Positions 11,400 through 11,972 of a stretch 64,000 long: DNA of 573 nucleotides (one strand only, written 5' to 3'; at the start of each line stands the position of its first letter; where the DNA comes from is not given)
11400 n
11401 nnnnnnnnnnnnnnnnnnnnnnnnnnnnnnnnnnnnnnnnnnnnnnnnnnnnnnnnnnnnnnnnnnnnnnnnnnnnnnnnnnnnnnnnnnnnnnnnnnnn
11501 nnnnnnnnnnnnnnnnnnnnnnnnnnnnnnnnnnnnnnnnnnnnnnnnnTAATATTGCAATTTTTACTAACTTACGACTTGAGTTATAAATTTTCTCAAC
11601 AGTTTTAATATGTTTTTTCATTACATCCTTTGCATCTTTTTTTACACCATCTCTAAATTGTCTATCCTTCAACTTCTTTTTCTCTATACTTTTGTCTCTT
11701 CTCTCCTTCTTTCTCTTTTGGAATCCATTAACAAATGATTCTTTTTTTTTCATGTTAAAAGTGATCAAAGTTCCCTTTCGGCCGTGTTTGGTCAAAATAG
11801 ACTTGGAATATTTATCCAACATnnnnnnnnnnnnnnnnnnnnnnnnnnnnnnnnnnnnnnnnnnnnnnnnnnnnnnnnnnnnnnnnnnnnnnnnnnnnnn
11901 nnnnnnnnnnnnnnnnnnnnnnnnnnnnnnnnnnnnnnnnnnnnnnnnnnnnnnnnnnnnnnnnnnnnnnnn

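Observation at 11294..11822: Cryptic 3-exon gene: the 91-aa ORF reads through a GTAAGT and continues through two short introns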

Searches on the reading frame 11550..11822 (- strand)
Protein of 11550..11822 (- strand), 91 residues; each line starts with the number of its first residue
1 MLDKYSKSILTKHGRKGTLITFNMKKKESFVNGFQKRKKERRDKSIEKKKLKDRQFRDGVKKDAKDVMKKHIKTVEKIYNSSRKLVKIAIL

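Call 5: search_protein_families(library=pfam, proteins=[window:11550-11822:-], max_evalue=10)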
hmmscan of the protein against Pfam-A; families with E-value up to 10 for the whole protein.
seq(91 aa): 3 families
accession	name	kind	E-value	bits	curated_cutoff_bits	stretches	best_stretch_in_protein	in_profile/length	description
PF09805.14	Nop25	-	2.8e-07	31.6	22.5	1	16-81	8-77/138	Nucleolar protein 12 (25kDa)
PF15233.11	SYCE1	-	0.024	15.1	27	1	25-83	71-134/152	Synaptonemal complex central element protein 1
PF21718.4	KH_DTX3L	-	0.068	13.4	27.4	1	25-74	55-106/128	DTX3L, KH-like domain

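Call 8: list_cluster_members(proteins=[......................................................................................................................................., P0001, window:11550-11822:-])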
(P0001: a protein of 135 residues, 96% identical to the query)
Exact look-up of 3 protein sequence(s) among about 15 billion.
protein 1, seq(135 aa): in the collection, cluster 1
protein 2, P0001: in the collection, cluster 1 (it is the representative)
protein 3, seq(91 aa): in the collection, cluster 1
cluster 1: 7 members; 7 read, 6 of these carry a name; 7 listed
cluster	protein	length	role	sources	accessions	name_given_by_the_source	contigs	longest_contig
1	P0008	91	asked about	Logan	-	-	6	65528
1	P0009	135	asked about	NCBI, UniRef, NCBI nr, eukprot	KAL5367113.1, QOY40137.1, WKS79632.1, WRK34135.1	hypothetical protein CPHLJ_8g3705 [Cryptosporidium parvum] | Uncharacterized protein n=1 Tax=Cryptosporidium parvum TaxID=5807 RepID=F0X5U5_CRYPV | Nucleolar protein 12 [Cryptosporidium parvum]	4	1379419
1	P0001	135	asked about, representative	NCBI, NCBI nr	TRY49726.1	Nucleolar protein 12 [Cryptosporidium tyzzeri]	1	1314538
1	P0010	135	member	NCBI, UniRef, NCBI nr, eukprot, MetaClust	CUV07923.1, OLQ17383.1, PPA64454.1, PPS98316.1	unnamed protein product [Cryptosporidium hominis] | Nucleolar protein 12 n=1 Tax=Cryptosporidium hominis TaxID=237895 RepID=A0A0S4TMF8_CRYHO | hypothetical protein ChTU502y2012_405g0330 [Cryptosporidium hominis]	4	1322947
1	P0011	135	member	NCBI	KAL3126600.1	hypothetical protein CHM_8g3705 [Cryptosporidium hominis]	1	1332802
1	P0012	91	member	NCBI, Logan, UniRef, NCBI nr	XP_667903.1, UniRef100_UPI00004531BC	hypothetical protein [Cryptosporidium hominis TU502] | hypothetical protein n=1 Tax=Cryptosporidium hominis (strain TU502) TaxID=353151 ...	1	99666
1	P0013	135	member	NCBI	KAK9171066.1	Nucleolar protein 12 [Cryptosporidium meleagridis]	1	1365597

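Call 48: find_encoding_contigs(protein=window:11550-11822:-, flank=1000, max_places=10)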
Protein seq(91 aa) (91 aa): 24 contigs read that carry it; 2 places shown.
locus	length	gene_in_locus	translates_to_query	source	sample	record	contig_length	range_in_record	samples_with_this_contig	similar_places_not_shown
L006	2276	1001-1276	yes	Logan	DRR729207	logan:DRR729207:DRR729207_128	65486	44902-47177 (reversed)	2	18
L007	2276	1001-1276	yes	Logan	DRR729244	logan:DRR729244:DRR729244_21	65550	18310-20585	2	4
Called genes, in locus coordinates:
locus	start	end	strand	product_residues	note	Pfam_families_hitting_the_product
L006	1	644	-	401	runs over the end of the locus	-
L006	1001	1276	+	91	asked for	PF09805:Nop25 (weak)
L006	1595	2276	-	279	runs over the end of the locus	-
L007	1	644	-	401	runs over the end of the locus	-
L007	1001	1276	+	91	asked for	PF09805:Nop25 (weak)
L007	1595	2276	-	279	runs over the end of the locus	-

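Call 49: find_encoding_contigs(protein=P0009, flank=1000, max_places=10)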
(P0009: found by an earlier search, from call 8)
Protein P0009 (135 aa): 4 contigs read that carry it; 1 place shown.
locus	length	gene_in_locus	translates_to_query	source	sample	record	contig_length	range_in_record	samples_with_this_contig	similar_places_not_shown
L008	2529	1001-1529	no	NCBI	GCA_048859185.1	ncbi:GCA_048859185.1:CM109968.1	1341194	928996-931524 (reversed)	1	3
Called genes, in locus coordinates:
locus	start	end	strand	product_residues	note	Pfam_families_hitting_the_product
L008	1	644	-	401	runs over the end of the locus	-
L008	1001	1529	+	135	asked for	PF09805:Nop25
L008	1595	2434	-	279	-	-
